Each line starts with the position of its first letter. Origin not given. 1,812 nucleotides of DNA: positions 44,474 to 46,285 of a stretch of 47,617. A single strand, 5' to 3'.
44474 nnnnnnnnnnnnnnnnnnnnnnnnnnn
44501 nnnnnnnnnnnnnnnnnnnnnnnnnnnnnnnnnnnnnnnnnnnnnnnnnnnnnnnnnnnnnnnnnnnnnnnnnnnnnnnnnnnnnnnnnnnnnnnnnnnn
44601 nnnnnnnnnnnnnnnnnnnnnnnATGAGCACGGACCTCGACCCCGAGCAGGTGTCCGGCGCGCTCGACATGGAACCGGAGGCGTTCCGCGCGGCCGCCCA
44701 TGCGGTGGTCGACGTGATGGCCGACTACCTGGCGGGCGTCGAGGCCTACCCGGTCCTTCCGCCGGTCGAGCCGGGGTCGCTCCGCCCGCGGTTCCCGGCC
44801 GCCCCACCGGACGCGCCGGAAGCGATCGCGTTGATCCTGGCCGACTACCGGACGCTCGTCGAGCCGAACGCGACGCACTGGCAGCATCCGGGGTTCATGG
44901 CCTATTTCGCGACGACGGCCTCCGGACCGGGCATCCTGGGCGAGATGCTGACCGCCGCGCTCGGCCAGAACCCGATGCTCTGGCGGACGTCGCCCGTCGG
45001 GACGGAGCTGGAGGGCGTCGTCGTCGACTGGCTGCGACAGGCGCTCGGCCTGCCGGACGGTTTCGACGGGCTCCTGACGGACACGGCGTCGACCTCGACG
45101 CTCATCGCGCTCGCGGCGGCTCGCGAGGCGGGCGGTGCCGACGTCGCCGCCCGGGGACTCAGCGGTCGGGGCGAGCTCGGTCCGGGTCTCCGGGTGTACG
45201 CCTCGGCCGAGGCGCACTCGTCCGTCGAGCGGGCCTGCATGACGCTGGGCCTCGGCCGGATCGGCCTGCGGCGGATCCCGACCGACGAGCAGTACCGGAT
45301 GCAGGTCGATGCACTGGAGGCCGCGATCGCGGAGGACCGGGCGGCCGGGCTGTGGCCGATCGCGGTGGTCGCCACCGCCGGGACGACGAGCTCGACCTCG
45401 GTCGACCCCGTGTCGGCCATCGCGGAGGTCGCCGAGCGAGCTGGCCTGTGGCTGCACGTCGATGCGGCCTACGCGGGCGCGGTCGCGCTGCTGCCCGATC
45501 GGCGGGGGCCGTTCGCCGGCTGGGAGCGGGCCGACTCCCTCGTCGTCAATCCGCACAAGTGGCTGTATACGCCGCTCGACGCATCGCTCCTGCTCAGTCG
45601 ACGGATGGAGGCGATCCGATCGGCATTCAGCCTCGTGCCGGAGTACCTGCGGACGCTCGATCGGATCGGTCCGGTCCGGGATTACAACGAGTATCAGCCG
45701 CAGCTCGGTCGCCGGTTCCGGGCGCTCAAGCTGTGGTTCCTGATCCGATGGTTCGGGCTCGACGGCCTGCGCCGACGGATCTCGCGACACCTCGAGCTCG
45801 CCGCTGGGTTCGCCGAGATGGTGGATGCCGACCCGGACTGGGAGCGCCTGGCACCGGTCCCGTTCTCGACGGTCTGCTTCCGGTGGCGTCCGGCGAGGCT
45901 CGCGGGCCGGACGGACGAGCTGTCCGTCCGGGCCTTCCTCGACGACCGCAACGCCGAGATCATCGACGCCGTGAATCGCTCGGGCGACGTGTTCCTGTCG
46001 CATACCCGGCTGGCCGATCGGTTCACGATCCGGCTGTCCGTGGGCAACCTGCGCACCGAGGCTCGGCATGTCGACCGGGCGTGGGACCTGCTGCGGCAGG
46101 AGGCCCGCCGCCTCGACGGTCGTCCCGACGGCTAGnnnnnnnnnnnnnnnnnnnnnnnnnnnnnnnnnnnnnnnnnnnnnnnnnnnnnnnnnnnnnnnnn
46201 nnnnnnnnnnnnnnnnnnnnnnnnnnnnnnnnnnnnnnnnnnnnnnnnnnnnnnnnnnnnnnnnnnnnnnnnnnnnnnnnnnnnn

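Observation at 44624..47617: PLP-decarboxylase / ACAD-fold flavoprotein / aldehyde dehydrogenase cassette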

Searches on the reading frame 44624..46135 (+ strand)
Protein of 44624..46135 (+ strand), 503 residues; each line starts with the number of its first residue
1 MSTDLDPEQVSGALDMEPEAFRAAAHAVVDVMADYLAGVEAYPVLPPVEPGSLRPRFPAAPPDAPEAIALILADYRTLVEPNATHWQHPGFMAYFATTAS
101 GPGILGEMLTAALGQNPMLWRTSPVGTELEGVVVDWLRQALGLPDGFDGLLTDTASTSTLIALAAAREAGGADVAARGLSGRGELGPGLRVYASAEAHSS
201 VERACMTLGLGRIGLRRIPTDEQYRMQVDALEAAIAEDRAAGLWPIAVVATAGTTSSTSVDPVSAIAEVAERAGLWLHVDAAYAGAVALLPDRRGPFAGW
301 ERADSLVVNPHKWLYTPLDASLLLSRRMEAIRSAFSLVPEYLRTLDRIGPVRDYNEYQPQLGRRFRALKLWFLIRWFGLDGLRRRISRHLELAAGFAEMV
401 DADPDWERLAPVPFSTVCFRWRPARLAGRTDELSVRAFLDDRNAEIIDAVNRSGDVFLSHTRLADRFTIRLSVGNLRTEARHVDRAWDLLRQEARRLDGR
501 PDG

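Call 6: search_protein_families(library=pfam, proteins=[window:44624-46135:+], max_evalue=0.01)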
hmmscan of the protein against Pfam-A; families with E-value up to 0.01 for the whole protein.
window:44624-46135:+ (503 aa): 4 families
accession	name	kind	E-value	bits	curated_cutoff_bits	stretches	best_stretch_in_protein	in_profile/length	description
PF00282.25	Pyridoxal_deC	-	2.1e-91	306.9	27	1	50-421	1-374/375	Pyridoxal-dependent decarboxylase conserved domain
PF01212.27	Beta_elim_lyase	-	2.3e-05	24.3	27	1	190-327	73-214/288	Beta-eliminating lyase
PF00155.27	Aminotran_1_2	-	0.00025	20.8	19.7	1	185-288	88-193/361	Aminotransferase class I and II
PF00266.25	Aminotran_5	-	0.004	16.6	21.5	1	190-282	90-177/371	Aminotransferase class-V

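Call 7: search_protein_families(library=ncbifam, proteins=[window:44624-46135:+], max_evalue=0.01)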
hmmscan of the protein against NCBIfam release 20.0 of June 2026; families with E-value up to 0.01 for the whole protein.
window:44624-46135:+ (503 aa): 9 families
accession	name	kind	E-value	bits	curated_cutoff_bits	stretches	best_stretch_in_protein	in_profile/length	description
NF052646.1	DABADecarRhbB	equivalog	2.3e-54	184.8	900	1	81-498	90-486/491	L-2,4-diaminobutyrate decarboxylase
TIGR03799.1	NOD_PanD_pyr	equivalog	2e-35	122.2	606.1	1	188-464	209-486/522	pyridoxal-dependent aspartate 1-decarboxylase PanP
TIGR03812.1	tyr_de_CO2_Arch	equivalog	1.3e-18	67.1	299.4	1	127-400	58-306/375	tyrosine decarboxylase MfnA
NF002748.0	PRK02769.1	equivalog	8.6e-13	47.7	305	1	190-347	112-266/382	histidine decarboxylase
TIGR03811.1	tyr_de_CO2_Ent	equivalog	7.5e-10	37.9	905.3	1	197-305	231-345/608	tyrosine decarboxylase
TIGR01976.1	am_tr_V_VC1184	hypoth_equivalog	0.00094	18.6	352.35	1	246-317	162-225/401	cysteine desulfurase-like protein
TIGR03402.1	FeS_nifS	equivalog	0.0013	17.6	530.75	1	196-284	94-176/379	cysteine desulfurase NifS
TIGR03235.1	DNA_S_dndA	equivalog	0.0066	15.8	480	1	191-283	91-177/353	cysteine desulfurase DndA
NF041359.1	GntG_guanitoxin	subfamily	0.0096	15.1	230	0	209-324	98-216/343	GntG family PLP-dependent aldolase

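Call 9: search_solved_structures(query=window:44624-46135:+, max_evalue=0.001, show_alignments=1)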
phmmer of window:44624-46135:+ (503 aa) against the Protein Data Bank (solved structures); distinct sequences matched with E-value up to 0.001: 39.
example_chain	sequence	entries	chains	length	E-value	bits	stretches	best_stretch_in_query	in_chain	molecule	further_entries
7xin_A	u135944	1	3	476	9.1e-112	377.2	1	17-495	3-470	DOPA decarboxylase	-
6eei_A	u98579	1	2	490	1.2e-107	363.7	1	15-496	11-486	Tyrosine decarboxylase 1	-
6eew_A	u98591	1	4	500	1.7e-96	326.9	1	15-492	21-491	Aromatic-L-amino-acid decarboxylase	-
6liu_A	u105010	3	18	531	2.5e-96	326.3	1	15-497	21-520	Tyrosine/DOPA decarboxylase 2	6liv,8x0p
6eem_A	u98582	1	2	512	4.3e-96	325.5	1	15-493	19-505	Tyrosine/dopa decarboxylase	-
9dui_A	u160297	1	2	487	6.5e-96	324.9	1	18-497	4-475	Aromatic-L-amino-acid decarboxylase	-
1js3_A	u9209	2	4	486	8.3e-96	324.6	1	19-497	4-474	DOPA decarboxylase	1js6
8x0o_A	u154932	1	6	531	4.5e-95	322.2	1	15-497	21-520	Tyrosine/DOPA decarboxylase 2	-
6khn_A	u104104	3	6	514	9.7e-94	317.8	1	19-493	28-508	Tryptophan decarboxylase 1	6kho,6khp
9hrh_A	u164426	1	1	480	2e-92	313.4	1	19-494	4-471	Aromatic-L-amino-acid decarboxylase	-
3rbf_A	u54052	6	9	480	2e-92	313.4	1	19-494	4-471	Aromatic-L-amino-acid decarboxylase | aromatic L-amino acid decarboxylase | Dopa decarboxylase (Aromatic L-amino acid decarboxylase)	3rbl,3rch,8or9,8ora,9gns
9hri_A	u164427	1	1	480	1.9e-91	310.2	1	19-494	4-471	Aromatic-L-amino-acid decarboxylase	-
3k40_A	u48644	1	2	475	1e-81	278.1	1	16-490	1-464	Aromatic-L-amino-acid decarboxylase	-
4e1o_A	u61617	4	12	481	3.7e-81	276.3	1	15-494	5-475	Histidine decarboxylase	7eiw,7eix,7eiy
6eeq_A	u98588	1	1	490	2e-78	267.3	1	14-495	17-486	4-hydroxyphenylacetaldehyde synthase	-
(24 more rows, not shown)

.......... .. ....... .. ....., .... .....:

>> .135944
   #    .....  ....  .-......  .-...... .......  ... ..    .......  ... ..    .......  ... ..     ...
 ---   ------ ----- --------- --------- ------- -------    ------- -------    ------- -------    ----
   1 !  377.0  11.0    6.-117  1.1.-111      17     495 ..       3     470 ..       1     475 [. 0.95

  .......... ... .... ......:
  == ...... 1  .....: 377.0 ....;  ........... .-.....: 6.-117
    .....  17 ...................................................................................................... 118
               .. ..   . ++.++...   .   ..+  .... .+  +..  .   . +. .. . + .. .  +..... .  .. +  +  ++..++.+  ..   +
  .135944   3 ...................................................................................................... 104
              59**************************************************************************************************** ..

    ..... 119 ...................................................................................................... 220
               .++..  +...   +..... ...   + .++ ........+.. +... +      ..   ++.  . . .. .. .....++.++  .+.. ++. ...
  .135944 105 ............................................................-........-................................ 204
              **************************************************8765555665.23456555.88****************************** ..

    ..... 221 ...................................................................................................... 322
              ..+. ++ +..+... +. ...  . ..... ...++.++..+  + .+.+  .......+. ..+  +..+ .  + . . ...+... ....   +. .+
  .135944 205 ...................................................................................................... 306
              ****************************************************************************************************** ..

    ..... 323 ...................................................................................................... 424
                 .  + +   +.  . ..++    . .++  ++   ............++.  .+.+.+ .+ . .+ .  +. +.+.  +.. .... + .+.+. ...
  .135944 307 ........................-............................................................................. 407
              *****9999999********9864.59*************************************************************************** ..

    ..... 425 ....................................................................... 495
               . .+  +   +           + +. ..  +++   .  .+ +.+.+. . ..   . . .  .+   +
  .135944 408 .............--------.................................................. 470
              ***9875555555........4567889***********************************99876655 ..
